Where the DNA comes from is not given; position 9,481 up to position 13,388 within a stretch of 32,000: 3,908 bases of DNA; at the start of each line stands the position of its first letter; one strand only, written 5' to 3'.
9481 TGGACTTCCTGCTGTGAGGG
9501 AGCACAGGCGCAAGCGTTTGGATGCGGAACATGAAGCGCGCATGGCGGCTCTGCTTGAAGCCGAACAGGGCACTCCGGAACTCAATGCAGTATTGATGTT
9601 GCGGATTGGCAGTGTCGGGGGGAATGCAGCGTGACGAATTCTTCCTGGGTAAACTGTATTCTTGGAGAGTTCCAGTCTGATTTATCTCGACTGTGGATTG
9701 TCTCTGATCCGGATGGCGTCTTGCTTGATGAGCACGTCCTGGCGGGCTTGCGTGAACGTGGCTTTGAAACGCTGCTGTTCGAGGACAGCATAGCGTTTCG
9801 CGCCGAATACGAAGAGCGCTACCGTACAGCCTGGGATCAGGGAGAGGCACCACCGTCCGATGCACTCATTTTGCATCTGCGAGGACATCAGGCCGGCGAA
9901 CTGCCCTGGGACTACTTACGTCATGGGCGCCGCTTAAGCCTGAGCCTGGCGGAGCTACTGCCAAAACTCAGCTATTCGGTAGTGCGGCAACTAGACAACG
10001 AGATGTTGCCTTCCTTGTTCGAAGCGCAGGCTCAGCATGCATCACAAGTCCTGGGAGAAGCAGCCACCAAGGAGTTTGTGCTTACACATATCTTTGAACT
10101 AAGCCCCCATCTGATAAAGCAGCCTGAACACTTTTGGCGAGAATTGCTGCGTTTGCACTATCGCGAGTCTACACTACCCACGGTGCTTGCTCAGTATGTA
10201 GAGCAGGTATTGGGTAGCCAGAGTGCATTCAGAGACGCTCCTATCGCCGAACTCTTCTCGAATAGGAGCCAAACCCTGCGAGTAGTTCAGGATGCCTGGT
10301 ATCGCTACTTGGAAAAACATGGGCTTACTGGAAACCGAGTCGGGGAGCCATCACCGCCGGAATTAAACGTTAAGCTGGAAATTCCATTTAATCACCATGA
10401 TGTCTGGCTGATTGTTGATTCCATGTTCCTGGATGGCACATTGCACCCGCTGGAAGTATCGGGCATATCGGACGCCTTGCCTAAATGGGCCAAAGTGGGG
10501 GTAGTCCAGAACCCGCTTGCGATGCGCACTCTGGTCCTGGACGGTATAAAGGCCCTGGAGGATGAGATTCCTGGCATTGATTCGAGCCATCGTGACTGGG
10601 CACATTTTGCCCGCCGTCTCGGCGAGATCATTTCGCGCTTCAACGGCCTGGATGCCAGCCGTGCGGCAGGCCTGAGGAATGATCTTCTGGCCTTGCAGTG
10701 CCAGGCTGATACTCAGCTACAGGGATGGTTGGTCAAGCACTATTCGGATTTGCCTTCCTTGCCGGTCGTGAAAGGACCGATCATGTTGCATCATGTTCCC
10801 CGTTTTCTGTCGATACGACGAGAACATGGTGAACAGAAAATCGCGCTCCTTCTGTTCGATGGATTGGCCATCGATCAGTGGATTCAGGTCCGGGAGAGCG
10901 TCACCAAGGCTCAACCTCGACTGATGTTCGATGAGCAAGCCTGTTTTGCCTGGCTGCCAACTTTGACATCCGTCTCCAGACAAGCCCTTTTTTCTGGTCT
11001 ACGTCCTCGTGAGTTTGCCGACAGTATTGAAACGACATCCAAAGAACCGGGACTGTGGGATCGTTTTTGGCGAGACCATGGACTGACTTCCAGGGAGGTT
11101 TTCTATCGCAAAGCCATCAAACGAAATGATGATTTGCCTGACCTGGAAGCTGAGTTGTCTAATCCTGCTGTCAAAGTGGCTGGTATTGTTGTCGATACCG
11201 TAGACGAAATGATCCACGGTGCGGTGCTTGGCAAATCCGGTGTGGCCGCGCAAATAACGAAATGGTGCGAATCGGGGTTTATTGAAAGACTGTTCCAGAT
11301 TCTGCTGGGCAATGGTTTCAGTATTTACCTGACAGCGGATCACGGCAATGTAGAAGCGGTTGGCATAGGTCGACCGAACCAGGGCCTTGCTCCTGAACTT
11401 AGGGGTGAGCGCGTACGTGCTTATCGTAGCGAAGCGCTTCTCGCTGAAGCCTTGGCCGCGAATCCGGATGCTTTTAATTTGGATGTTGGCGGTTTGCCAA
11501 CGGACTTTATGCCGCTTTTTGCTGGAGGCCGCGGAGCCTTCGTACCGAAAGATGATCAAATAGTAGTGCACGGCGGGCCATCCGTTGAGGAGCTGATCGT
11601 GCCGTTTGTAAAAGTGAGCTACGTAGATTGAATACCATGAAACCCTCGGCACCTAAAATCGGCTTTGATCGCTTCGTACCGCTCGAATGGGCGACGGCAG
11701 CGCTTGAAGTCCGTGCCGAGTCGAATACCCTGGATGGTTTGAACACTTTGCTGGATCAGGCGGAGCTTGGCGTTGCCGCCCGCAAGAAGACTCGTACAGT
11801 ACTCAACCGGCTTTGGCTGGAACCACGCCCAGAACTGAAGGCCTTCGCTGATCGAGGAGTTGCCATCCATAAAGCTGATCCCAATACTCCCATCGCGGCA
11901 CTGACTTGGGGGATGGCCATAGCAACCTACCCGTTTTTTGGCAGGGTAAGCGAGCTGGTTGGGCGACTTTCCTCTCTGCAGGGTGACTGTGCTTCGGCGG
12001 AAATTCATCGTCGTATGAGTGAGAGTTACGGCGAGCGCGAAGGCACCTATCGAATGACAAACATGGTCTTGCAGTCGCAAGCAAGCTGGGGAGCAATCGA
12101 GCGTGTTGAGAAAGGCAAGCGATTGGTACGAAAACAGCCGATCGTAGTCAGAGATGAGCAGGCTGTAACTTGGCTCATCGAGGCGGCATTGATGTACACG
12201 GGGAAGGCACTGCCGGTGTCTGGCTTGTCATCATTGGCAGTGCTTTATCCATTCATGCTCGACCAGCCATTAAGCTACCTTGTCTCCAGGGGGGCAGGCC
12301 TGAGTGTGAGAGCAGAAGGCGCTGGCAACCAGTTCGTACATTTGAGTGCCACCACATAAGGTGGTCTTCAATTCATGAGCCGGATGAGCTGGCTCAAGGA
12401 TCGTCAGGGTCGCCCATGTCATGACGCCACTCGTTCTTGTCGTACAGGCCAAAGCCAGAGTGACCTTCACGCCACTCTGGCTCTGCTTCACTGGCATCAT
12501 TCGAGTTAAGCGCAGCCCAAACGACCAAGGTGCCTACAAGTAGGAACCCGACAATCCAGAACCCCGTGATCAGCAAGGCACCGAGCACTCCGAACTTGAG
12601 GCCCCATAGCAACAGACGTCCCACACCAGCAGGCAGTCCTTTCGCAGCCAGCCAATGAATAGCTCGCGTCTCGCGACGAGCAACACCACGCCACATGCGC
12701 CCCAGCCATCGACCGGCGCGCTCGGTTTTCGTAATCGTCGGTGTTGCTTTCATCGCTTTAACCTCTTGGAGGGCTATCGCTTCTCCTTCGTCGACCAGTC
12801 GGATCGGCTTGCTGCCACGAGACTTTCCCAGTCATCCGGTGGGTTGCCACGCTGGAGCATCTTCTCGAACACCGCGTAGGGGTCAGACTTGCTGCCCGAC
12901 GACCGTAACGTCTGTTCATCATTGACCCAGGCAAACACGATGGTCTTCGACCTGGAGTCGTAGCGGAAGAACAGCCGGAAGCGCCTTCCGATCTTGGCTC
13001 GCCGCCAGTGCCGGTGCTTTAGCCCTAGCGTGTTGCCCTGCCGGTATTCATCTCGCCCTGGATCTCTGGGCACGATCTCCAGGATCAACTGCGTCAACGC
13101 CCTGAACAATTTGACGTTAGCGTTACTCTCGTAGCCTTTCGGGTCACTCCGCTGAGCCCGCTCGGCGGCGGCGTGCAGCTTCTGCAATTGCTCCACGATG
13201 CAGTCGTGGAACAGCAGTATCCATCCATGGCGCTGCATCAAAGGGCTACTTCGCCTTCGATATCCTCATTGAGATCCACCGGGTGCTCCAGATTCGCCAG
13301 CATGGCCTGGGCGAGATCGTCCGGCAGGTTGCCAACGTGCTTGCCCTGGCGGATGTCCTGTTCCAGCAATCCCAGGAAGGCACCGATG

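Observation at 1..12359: Seven-gene coupled operon joining a SIR2-HerA pair to a BREX type-3-like methyltransferase/SNF2/PglZ module, with no visible BrxC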

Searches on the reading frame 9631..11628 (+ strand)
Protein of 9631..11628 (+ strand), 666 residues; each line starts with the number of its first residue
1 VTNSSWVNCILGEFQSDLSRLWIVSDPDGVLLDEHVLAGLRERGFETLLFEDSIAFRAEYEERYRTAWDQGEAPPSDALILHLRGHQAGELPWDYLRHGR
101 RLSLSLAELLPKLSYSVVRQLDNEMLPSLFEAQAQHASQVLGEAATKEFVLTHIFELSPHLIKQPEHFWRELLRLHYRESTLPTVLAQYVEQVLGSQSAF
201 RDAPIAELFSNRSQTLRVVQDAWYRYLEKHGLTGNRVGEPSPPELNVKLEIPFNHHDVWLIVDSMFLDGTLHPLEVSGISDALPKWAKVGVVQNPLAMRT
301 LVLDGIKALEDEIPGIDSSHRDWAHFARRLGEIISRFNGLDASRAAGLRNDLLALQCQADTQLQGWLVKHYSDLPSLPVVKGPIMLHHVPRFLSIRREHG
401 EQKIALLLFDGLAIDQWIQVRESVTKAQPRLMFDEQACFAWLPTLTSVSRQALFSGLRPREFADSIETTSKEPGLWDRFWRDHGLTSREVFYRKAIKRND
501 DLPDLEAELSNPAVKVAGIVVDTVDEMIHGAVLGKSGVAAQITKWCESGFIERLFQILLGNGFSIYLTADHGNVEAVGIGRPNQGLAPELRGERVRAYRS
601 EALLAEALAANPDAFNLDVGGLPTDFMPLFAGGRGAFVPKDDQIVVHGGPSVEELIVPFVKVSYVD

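Call 3: search_protein_families(library=pfam, proteins=[window:9631-11628:+], max_evalue=0.01)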
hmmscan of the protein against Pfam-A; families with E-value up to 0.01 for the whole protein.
window:9631-11628:+ (666 aa): 1 family
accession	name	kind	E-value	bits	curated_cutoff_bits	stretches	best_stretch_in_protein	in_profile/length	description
PF08665.17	PglZ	-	7.6e-21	75.3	25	1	402-574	1-173/179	PglZ domain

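Call 4: search_protein_families(library=padloc, proteins=[window:9631-11628:+], max_evalue=0.001)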
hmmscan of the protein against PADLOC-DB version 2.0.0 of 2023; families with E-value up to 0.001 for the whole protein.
window:9631-11628:+ (666 aa): 5 families
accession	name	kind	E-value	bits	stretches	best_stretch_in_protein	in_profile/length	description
PDLC02558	PglZ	-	1.6e-235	781.4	1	4-663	2-662/666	PglZ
PDLC02556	PglZ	-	9.4e-132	438.7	1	10-663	6-638/641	PglZ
PDLC02555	PglZ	-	1.8e-22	77.7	1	393-663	357-612/613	PglZ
PDLC02565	PglZ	-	1.9e-07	27.8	1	406-574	486-655/910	PglZ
PDLC02543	PglZ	-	9.4e-05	18.6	1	397-577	488-668/943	PglZ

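Call 53: search_protein_families(library=ncbifam, proteins=[window:9631-11628:+], max_evalue=0.00001)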
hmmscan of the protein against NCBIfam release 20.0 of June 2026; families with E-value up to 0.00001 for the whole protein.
window:9631-11628:+ (666 aa): 3 families
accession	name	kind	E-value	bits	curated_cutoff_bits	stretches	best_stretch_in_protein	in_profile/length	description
NF033449.0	BREX_PglZ_3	exception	3.4e-215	716.2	250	1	8-663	2-642/642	BREX-3 system phosphatase PglZ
NF052313.1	T9SS_RR_PorX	equivalog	1.5e-14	53.7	300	1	319-465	146-286/513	T9SS response regulator signal transducer PorX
NF033446.0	BREX_PglZ_2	exception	2.5e-10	39.3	200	1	404-575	473-645/890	BREX-2 system phosphatase PglZ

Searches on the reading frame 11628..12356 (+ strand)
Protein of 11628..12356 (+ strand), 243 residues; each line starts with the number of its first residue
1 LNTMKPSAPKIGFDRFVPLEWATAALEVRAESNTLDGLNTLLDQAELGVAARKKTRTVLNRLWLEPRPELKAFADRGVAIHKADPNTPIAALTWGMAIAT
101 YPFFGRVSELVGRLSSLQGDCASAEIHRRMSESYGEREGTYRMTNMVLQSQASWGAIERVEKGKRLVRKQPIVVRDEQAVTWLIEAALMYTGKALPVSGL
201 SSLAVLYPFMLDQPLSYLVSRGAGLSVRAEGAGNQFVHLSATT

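Call 3: search_protein_families(library=pfam, proteins=[window:11628-12356:+], max_evalue=0.01)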
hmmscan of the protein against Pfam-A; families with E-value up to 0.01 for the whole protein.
window:11628-12356:+ (243 aa): 0 families

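Call 4: search_protein_families(library=padloc, proteins=[window:11628-12356:+], max_evalue=0.001)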
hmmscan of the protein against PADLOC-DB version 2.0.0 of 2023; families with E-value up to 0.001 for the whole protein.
window:11628-12356:+ (243 aa): 2 families
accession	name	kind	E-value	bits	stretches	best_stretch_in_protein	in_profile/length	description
PDLC02444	BrxA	-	9.1e-64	213.2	1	5-240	2-248/251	BrxA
PDLC02437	BrxA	-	1.2e-31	108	1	10-216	3-214/238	BrxA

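Call 53: search_protein_families(library=ncbifam, proteins=[window:11628-12356:+], max_evalue=0.00001)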
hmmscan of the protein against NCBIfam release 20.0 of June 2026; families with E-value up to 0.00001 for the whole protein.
window:11628-12356:+ (243 aa): 0 families

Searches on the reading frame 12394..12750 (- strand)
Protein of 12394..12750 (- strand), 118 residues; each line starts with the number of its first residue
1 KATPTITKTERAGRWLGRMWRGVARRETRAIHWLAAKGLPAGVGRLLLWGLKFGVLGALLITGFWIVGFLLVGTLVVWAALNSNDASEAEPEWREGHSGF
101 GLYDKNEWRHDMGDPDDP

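Call 6: search_protein_families(library=pfam, proteins=[window:12394-12750:-], max_evalue=0.001)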
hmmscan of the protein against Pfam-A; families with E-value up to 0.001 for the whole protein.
window:12394-12750:- (118 aa): 1 family
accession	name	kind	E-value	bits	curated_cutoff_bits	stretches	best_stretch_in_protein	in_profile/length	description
PF12553.13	DUF3742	-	1.6e-34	119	27.2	1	2-117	3-120/120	Protein of unknown function (DUF3742)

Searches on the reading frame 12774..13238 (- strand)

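Call 6: search_protein_families(library=pfam, proteins=[window:12774-13238:-], max_evalue=0.001)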
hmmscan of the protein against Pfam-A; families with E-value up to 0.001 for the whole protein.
window:12774-13238:- (154 aa): 1 family
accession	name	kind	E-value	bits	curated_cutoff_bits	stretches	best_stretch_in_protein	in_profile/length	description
PF11663.14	Toxin_YhaV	-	3.2e-58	196.1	35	1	8-144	1-137/138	Toxin with endonuclease activity, of toxin-antitoxin system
